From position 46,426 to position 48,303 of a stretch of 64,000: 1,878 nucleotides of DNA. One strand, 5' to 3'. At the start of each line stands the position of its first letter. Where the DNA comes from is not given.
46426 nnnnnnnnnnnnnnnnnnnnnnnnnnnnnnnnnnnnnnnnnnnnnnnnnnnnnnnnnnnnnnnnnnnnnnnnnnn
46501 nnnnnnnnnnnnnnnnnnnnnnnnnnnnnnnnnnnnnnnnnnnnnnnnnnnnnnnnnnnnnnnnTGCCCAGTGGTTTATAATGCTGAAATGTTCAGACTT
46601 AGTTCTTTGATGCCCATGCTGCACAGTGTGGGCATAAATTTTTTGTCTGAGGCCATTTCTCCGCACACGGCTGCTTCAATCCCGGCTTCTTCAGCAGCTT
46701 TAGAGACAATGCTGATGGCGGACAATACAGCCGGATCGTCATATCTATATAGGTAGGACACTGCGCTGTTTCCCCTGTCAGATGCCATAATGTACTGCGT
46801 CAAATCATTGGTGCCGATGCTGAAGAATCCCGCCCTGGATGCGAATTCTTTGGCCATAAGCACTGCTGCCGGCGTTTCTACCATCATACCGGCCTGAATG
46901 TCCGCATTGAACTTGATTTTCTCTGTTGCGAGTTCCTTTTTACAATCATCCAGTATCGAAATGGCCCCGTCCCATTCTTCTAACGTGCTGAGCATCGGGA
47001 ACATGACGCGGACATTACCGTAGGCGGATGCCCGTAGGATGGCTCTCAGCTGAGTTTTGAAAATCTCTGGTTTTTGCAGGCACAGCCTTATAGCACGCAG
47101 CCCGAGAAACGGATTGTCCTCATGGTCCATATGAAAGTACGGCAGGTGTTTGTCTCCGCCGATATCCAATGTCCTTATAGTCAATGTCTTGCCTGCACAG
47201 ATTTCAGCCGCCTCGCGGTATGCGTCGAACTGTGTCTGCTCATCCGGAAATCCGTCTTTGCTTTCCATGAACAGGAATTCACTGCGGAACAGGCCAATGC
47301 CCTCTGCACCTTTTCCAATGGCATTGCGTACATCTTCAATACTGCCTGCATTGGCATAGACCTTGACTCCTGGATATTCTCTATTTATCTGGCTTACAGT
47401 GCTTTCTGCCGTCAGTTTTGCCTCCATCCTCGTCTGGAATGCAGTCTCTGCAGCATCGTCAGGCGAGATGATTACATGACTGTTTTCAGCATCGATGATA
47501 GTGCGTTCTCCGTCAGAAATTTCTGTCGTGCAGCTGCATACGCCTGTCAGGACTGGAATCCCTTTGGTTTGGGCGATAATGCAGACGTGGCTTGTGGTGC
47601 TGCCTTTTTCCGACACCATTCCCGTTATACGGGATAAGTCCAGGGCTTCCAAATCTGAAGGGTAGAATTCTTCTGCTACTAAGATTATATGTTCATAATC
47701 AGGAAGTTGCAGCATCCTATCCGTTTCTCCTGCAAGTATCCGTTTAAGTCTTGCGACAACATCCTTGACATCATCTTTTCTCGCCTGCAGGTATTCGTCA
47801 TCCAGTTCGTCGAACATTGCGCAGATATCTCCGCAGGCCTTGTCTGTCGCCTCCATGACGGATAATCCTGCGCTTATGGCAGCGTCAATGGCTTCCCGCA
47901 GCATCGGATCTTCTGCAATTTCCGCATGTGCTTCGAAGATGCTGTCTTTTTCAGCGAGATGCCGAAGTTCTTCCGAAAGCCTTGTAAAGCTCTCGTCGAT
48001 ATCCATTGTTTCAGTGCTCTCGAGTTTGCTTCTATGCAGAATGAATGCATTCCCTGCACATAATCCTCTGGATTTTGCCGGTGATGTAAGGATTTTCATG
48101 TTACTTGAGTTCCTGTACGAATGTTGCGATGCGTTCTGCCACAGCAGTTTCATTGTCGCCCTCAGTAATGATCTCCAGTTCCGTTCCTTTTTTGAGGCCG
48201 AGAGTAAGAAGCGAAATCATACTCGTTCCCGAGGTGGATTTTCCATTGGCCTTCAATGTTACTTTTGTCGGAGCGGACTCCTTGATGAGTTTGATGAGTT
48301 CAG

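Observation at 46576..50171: Complete mannitol-type PTS (mtlA EIICBA, ptsH, ptsI) in a Bacteroidales context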

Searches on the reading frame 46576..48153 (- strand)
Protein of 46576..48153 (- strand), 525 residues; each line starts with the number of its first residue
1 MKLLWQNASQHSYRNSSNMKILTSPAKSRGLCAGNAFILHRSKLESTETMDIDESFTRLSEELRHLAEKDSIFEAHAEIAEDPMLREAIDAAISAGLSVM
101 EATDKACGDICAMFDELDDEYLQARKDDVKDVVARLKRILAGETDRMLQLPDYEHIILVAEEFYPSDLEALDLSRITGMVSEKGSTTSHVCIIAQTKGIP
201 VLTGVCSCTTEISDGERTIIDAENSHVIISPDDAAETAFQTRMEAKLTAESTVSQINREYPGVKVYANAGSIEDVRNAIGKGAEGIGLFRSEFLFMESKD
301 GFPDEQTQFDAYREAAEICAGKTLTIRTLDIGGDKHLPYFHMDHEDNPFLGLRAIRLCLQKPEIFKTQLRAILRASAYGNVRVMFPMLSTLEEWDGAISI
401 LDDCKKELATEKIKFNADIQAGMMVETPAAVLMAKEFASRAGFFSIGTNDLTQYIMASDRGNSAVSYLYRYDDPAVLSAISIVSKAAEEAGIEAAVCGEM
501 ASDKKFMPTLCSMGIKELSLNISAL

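Call 3: search_protein_families(library=pfam, proteins=[window:46576-48153:-])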
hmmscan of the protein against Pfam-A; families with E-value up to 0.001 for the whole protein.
window:46576-48153:- (525 aa): 3 families
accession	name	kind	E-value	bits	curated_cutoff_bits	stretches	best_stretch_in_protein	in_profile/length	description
PF02896.24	PEP-utilizers_C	-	5.3e-99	331.5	22.8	1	254-523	11-279/293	PEP-utilising enzyme, PEP-binding domain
PF00391.29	PEP-utilizers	-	6.5e-16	58.1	23.1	1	155-224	4-71/72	PEP-utilising enzyme, mobile domain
PF05524.18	PEP-utilisers_N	-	1.3e-15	58.1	24.4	1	28-125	6-121/121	PEP-utilising enzyme, N-terminal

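Call 4: search_protein_families(library=ncbifam, proteins=[window:46576-48153:-])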
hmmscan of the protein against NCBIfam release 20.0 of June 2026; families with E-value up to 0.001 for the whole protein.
window:46576-48153:- (525 aa): 19 families
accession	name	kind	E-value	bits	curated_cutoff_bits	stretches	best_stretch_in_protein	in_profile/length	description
TIGR01417.1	PTS_I_fam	equivalog_domain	4.2e-138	461.2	341.7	1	67-524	66-528/565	phosphoenolpyruvate--protein phosphotransferase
NF008382.0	PRK11177.1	equivalog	7.7e-120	401.2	824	1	67-521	67-526/575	phosphoenolpyruvate-protein phosphotransferase PtsI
NF008283.0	PRK11061.1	equivalog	1.2e-95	321.4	583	1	54-523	221-694/748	phosphoenolpyruvate--protein phosphotransferase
NF005057.0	PRK06464.1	equivalog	2.9e-52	177.8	598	2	343-524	596-777/798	phosphoenolpyruvate synthase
TIGR01418.1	PEP_synth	equivalog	3.6e-49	167.8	739.75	2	343-524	590-771/784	pyruvate, water dikinase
TIGR01828.1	pyru_phos_dikin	equivalog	3.9e-38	131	843.45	2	344-478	651-790/865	pyruvate, phosphate dikinase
NF008478.1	PRK11377.1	equivalog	1.3e-25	90.4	520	1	57-229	302-472/473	dihydroxyacetone kinase phosphoryl donor subunit DhaM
NF004883.0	PRK06241.2-4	equivalog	5.7e-07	28.1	1063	1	177-234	860-917/928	phosphoenolpyruvate synthase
NF004881.0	PRK06241.2-2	equivalog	1.2e-06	27.1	883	1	174-230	834-890/898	phosphoenolpyruvate synthase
NF004978.0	PRK06354.1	subfamily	3e-06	26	462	1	157-228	514-583/590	pyruvate kinase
NF052631.1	prodigiosin_PigC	equivalog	9.6e-06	23.7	1300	1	176-229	828-881/883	prodigiosin ligase PigC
NF006153.0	PRK08296.1-5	subfamily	1.1e-05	24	578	1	157-229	535-605/608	hypothetical protein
NF004880.0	PRK06241.2-1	equivalog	4.3e-05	21.6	972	1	175-227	782-834/837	phosphoenolpyruvate synthase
NF006150.0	PRK08296.1-2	subfamily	0.00014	20.3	650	1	157-235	534-610/633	hypothetical protein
NF004877.0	PRK06241.1-2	subfamily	0.00019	19.8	866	1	175-227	813-865/869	phosphoenolpyruvate synthase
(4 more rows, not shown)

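Call 23: search_solved_structures(query=window:46576-48099:-, show_alignments=1)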
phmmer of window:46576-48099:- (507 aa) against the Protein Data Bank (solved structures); distinct sequences matched with E-value up to 0.001: 31.
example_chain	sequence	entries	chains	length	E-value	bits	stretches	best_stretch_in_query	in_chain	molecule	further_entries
2kx9_A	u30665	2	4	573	4.4e-100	339.2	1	49-503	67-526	Phosphoenolpyruvate-protein phosphotransferase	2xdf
2hwg_A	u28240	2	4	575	4.5e-100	339.2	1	49-503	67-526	Phosphoenolpyruvate-protein phosphotransferase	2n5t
2l5h_A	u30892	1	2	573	6.2e-99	335.5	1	49-503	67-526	Phosphoenolpyruvate-protein phosphotransferase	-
2hro_A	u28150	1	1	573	8.8e-99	335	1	42-505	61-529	Phosphoenolpyruvate-protein phosphotransferase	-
2wqd_A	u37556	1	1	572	5.2e-94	319.2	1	34-505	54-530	PHOSPHOENOLPYRUVATE-PROTEIN PHOSPHOTRANSFERASE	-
6vbj_A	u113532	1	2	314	5.4e-86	292.8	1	245-505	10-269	Phosphoenolpyruvate-protein phosphotransferase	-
2xz7_A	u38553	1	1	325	1.9e-81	277.8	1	245-505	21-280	PHOSPHOENOLPYRUVATE-PROTEIN KINASE (PTS SYSTEM EI COMPONENT IN BACTERIA)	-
2bg5_A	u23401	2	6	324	1.9e-81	277.8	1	245-505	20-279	PHOSPHOENOLPYRUVATE-PROTEIN KINASE | PHOSPHOENOLPYRUVATE-PROTEIN KINASE (PTS SYSTEM EI COMPONENT IN BACTERIA)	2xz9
6vu0_A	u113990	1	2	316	5e-74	253.3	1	244-503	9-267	PEP-protein phosphotransferase system enzyme I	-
6v9k_A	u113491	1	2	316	1.5e-69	238.6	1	244-503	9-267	Phosphoenolpyruvate-protein phosphotransferase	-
8a8e_A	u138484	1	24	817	1.3e-36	130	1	155-506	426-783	Phosphoenolpyruvate synthase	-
9dae_A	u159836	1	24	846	1e-26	97.4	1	156-506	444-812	Phosphoenolpyruvate synthase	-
3eza_A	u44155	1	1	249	2.8e-22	82.7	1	49-216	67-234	PHOSPHOTRANSFERASE SYSTEM, ENZYME I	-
1eza_A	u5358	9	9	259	2.9e-22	82.7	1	49-217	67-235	ENZYME I | PHOSPHOTRANSFERASE SYSTEM, ENZYME I | PROTEIN (PHOSPHOTRANSFER SYSTEM, ENZYME I)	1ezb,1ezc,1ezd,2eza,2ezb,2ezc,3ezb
1zym_A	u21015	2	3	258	3e-22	82.7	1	49-217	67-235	ENZYME I | Phosphoenolpyruvate-protein phosphotransferase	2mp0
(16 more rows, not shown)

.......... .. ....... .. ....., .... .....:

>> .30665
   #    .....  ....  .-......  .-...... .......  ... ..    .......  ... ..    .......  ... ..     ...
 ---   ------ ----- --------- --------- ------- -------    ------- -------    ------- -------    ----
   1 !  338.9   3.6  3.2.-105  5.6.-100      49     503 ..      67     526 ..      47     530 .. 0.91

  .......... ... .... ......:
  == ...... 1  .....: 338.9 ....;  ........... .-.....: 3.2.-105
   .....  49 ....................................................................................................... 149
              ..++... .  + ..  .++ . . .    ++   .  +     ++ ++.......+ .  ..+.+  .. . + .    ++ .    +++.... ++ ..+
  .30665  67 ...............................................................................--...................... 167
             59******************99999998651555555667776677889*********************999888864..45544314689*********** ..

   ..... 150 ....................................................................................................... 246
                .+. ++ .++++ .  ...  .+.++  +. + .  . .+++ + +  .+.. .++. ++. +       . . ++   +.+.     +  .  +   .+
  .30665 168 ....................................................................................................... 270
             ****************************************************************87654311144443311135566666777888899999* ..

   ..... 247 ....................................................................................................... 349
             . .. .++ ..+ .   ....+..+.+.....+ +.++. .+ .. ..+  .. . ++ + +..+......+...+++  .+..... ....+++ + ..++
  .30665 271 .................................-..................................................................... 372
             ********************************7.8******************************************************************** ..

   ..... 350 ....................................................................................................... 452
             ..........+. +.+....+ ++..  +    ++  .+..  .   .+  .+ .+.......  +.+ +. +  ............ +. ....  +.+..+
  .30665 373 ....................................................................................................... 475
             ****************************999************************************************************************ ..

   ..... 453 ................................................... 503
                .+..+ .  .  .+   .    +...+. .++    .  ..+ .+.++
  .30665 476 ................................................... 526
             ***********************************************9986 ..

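Call 65: search_protein_representatives(protein=window:46576-48099:-)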
Query: 507 residues. Proteins with E-value up to 0.001 (for the whole library): 19909; up to 1e-10: 12931; up to 1e-30: 6262. The best 150 are listed.
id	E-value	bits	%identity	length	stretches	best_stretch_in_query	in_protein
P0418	2.1e-160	551.3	57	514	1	6-502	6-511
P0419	1.5e-133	462.8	47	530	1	1-503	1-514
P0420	2.2e-133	462.2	47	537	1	4-504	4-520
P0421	5.0e-133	461.1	50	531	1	36-506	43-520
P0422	8.1e-133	460.4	49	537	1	13-503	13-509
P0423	1.1e-128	446.7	48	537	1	29-506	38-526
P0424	2.6e-126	439.0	46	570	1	4-506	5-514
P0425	1.3e-123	430.1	47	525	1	11-501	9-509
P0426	7.7e-123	427.5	44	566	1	15-502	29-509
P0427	2.0e-119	416.2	44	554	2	30-506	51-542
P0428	1.2e-118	413.7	47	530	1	44-505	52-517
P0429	4.9e-118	411.7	46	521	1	11-503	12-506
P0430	5.4e-117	408.2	45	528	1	34-506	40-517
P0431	6.0e-117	408.1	44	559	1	26-502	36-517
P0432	7.2e-116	404.5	44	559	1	36-505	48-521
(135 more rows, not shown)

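Call 76: predict_structure(alignment_id=A1)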
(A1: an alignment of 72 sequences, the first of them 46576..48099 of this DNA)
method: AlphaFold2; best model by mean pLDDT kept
length: 507 residues; sequences in the alignment: 72
mean_pLDDT: 94.4   pTM: 0.84
mean pLDDT of the five models: 94.4, 94.1, 93.8, 93.5, 93.0
residues with pLDDT >= 90: 427; 70-90: 75; 50-70: 5; < 50: 0
segments of 3 or more residues with pLDDT < 50: none
pLDDT, mean of each block of 10 residues (from residue 1): 94 96 81 93 94 90 97 97 96 92 84 95 82 93 94 93 92 88 97 98 97 98 89 86 97 96 97 94 96 99 98 87 91 95 98 99 98 99 99 98 98 99 98 97 87 98 98 98 95 97 92
secondary structure, 60 per line:
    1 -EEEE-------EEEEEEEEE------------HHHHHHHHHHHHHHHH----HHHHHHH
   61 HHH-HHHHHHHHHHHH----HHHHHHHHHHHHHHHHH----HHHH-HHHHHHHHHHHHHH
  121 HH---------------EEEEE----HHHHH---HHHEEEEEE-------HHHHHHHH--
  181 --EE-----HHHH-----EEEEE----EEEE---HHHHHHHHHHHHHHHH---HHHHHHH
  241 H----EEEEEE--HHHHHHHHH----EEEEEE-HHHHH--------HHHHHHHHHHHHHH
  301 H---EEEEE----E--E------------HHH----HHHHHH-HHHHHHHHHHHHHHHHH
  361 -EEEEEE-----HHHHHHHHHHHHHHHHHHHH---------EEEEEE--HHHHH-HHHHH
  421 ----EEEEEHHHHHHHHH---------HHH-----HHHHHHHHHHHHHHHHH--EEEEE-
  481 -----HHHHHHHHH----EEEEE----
elements in order: E2-5 E13-21 H34-49 H54-63 H65-76 H81-97 H102-105 H107-122 E138-142 H147-151 E158-163 H171-178 H190-193 E199-203 E208-211 H215-230 H234-241 E246-251 H254-262 E267-272 H274-278 H287-301 E305-309 H337-342 H344-360 E362-367 H373-392 E402-407 H410-414 H416-420 E425-429 H430-438 H456-472 E475-479 H486-494 E499-503

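Call 78: fold_search(model_id=the predicted structure, library=pdb)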
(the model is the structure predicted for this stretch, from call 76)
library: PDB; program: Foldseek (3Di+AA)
matches with E <= 10: 1642; with E <= 0.001: 166
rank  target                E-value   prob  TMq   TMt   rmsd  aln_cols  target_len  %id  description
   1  9a4v_A                6.2e-50  1.00  0.72  0.65   9.0       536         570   37  Integrative model of PT1-ODO2 by crosslinking MS and deep learning (released 2024-09-18)
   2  2l5h_MODEL_1_A        2.0e-44  1.00  0.51  0.45  10.2       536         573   35  Solution Structure of the H189Q mutant of the Enzyme I dimer Using Residual Dipolar Couplings and Small Angle  (released 2011-01-12)
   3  2kx9_MODEL_1_A        2.5e-44  1.00  0.60  0.55   8.1       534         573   35  Solution Structure of the Enzyme I dimer Using Residual Dipolar Couplings and Small Angle X-Ray Scattering (released 2010-09-15)
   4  2wqd                  4.6e-44  1.00  0.82  0.74   4.5       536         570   34  Crystal structure of enzyme I of the phosphoenolpyruvate:sugar phosphotransferase system in the dephosphorylated state (released 2009-10-13)
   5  2hwg_A                8.9e-44  1.00  0.67  0.61   8.1       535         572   35  Structure of phosphorylated Enzyme I of the phosphoenolpyruvate:sugar phosphotransferase system (released 2006-11-14)
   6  2hro                  1.1e-39  1.00  0.53  0.49  14.6       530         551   34  Structure of the full-lenght Enzyme I of the PTS system from Staphylococcus carnosus (released 2006-09-19)
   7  2xz9_A                5.5e-30  1.00  0.51  0.81   1.0       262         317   52  CRYSTAL STRUCTURE FROM THE PHOSPHOENOLPYRUVATE-BINDING DOMAIN OF ENZYME I IN COMPLEX WITH PYRUVATE FROM THE THERMOANAE (released 2011-06-15)
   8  2bg5_A                6.8e-30  1.00  0.52  0.81   1.9       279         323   49  Crystal Structure of the Phosphoenolpyruvate-binding Enzyme I-Domain from the Thermoanaerobacter tengcongensis PEP: Su (released 2005-02-02)
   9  2xz9_B                9.5e-30  1.00  0.51  0.81   1.0       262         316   52  CRYSTAL STRUCTURE FROM THE PHOSPHOENOLPYRUVATE-BINDING DOMAIN OF ENZYME I IN COMPLEX WITH PYRUVATE FROM THE THERMOANAE (released 2011-06-15)
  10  2xz7                  1.4e-29  1.00  0.52  0.80   2.0       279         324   49  CRYSTAL STRUCTURE OF THE PHOSPHOENOLPYRUVATE-BINDING DOMAIN OF ENZYME I IN COMPLEX WITH PHOSPHOENOLPYRUVATE FROM THE THE (released 2011-06-15)
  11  2bg5_B                1.6e-29  1.00  0.52  0.81   2.0       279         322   49  Crystal Structure of the Phosphoenolpyruvate-binding Enzyme I-Domain from the Thermoanaerobacter tengcongensis PEP: Su (released 2005-02-02)
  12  6vbj_A                6.4e-29  1.00  0.51  0.82   1.0       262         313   53  CRYSTAL STRUCTURE OF THE HYBRID C-TERMINAL DOMAIN OF ENZYME I OF THE BACTERIAL PHOSPHOTRANSFERASE SYSTEM FORMED BY HYB (released 2020-06-17)
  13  6v9k_A                2.3e-27  1.00  0.51  0.83   1.0       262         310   46  CRYSTAL STRUCTURE OF THE HYBRID C-TERMINAL DOMAIN OF ENZYME I OF THE BACTERIAL PHOSPHOTRANSFERASE SYSTEM FORMED BY HYB (released 2020-06-17)
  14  6vu0_A                3.5e-27  1.00  0.51  0.82   1.1       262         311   47  CRYSTAL STRUCTURE OF THE C-TERMINAL DOMAIN OF ENZYME I OF THE BACTERIAL PHOSPHOTRANSFERASE SYSTEM FROM THE ESCHERICHIA (released 2020-06-17)
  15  6vu0_B                2.5e-26  1.00  0.50  0.82   1.3       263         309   48  CRYSTAL STRUCTURE OF THE C-TERMINAL DOMAIN OF ENZYME I OF THE BACTERIAL PHOSPHOTRANSFERASE SYSTEM FROM THE ESCHERICHIA (released 2020-06-17)
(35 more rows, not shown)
